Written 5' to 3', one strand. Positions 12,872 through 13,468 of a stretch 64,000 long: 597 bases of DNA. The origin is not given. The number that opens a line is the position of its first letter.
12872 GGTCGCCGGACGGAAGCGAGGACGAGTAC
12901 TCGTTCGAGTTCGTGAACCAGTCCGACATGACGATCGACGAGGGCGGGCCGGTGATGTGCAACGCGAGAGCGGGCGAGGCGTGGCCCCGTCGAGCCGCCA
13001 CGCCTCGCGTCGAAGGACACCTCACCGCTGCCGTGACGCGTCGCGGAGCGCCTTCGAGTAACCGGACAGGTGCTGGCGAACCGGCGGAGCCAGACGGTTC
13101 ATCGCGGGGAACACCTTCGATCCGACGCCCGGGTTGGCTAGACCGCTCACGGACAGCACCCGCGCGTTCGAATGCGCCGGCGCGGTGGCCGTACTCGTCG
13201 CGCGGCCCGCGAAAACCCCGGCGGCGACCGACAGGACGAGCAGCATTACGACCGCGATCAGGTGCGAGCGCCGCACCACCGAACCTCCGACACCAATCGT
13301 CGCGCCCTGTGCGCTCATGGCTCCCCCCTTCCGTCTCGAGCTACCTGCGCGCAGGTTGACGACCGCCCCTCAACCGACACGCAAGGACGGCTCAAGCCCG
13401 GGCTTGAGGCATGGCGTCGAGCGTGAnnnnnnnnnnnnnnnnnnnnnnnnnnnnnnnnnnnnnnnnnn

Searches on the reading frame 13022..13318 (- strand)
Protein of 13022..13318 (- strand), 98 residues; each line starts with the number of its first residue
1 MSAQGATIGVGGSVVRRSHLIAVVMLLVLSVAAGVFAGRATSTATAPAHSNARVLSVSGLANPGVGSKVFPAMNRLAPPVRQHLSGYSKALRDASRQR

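Call 9: search_protein_families(library=pfam, proteins=[window:13022-13318:-], max_evalue=0.001)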
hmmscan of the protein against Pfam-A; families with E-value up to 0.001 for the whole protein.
window:13022-13318:- (98 aa): 0 families

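Call 40: list_cluster_members(proteins=[P0001, window:13022-13318:-])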
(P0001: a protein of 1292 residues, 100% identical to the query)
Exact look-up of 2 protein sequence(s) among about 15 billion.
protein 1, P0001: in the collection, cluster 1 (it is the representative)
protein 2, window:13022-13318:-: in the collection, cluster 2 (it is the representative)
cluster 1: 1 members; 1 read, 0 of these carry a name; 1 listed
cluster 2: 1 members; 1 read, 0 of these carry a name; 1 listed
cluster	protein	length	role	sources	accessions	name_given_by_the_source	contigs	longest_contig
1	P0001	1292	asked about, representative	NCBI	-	-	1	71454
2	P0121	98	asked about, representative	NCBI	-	-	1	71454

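Call 55: find_homologous_proteins(query=A4, max_evalue=0.001)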
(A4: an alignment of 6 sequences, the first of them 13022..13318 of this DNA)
Query A4 (6 sequences) (98 aa, profile of the alignment): 17 proteins with E <= 0.001 among 8000 candidates.
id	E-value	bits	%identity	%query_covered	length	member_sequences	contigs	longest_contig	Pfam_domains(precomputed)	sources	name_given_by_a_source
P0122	4.5e-41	157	48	97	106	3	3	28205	-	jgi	jgi:hypothetical protein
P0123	6.6e-40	153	68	97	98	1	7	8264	-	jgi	jgi:hypothetical protein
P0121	1.4e-39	152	100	100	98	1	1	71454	-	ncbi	-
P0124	6.0e-39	150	44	97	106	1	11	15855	-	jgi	jgi:hypothetical protein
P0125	3.2e-38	148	78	97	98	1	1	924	-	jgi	jgi:hypothetical protein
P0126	6.9e-38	147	65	97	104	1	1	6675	-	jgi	jgi:hypothetical protein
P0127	1.1e-36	143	48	97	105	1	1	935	-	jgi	jgi:hypothetical protein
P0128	1.4e-36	143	45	97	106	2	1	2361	-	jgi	jgi:hypothetical protein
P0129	3.9e-36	141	42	98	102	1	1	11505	-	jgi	jgi:hypothetical protein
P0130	4.7e-36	141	71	97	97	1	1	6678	-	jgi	jgi:hypothetical protein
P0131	7.8e-36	140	43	97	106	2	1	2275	-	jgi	jgi:hypothetical protein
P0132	8.4e-33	130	49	97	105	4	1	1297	-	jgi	jgi:hypothetical protein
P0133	9.8e-33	130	72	94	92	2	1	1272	-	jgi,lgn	jgi:hypothetical protein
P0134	3.6e-31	125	69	97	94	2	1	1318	-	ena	-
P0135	8.2e-30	121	52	97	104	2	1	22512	-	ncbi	-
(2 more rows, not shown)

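Call 56: find_encoding_contigs(protein=P0122, flank=7000, max_places=2)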
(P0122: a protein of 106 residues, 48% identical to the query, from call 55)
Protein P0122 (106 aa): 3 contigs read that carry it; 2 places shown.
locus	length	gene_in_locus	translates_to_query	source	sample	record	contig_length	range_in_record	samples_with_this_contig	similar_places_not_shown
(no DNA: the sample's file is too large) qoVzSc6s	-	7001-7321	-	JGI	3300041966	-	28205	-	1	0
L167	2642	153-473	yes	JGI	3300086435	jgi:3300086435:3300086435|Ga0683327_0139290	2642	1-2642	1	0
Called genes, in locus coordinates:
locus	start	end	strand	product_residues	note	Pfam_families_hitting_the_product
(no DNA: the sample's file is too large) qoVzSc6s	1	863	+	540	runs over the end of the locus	-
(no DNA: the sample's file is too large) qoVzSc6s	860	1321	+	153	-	PF13581:HATPase_c_2 (weak), PF02518:HATPase_c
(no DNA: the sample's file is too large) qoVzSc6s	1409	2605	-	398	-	PF28507:Rv1828_C (faint), PF16701:Ad_Cy_reg (faint), PF00211:Guanylate_cyc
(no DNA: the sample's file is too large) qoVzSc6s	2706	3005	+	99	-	-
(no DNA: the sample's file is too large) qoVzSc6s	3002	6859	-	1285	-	PF00486:Trans_reg_C, PF03704:BTAD, PF13424:TPR_12 (faint), PF13191:AAA_16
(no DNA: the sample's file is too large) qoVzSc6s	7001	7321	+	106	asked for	-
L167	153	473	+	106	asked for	-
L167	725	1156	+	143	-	PF01042:Ribonuc_L-PSP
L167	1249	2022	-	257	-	PF00106:adh_short, PF08659:KR, PF13561:adh_short_C2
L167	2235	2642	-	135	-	?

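Call 57: find_encoding_contigs(protein=P0135, flank=7000, max_places=1)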
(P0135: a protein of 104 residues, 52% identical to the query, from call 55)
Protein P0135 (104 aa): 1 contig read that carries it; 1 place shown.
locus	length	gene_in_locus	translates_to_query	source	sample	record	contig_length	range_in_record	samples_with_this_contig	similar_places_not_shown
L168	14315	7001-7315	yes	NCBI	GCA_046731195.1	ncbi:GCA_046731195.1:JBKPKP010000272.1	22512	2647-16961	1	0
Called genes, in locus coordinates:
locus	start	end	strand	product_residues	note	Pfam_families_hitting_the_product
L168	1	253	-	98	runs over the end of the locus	-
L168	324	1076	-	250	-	PF09948:PpoB2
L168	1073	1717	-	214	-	PF07040:DUF1326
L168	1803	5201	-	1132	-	PF13191:AAA_16, PF13401:AAA_22 (weak)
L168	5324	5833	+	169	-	PF04542:Sigma70_r2, PF08281:Sigma70_r4_2, PF04545:Sigma70_r4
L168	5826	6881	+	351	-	PF26550:Tricorn_2nd (faint), PF07676:PD40 (faint), PF26549:Tricorn_N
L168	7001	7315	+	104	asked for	-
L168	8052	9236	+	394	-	PF07690:MFS_1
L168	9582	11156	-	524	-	PF01663:Phosphodiest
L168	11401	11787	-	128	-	PF00903:Glyoxalase, PF18029:Glyoxalase_6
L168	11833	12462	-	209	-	PF01569:PAP2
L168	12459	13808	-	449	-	PF00781:DAGK_cat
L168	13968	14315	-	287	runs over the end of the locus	PF08031:BBE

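Call 58: find_encoding_contigs(protein=P0123, flank=7000, max_places=2)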
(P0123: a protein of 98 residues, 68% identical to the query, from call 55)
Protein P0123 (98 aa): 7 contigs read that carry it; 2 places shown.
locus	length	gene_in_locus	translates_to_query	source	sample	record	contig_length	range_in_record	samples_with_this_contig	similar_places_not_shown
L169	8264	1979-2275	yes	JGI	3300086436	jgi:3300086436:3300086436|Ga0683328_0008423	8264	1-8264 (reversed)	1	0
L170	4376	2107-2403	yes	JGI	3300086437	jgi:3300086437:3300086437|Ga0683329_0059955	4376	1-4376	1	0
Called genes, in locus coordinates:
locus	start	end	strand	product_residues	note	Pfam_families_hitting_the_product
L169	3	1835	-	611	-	?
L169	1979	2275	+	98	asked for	-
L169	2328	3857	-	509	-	PF24517:CBM96, PF00149:Metallophos (weak)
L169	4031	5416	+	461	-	PF01565:FAD_binding_4, PF08031:BBE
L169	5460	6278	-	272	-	PF00657:Lipase_GDSL, PF13472:Lipase_GDSL_2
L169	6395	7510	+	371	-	PF06224:AlkZ-like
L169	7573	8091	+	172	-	PF01243:PNPOx_N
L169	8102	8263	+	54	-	?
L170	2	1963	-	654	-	?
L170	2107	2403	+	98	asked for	-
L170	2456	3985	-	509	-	PF24517:CBM96, PF00149:Metallophos (weak)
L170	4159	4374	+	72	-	?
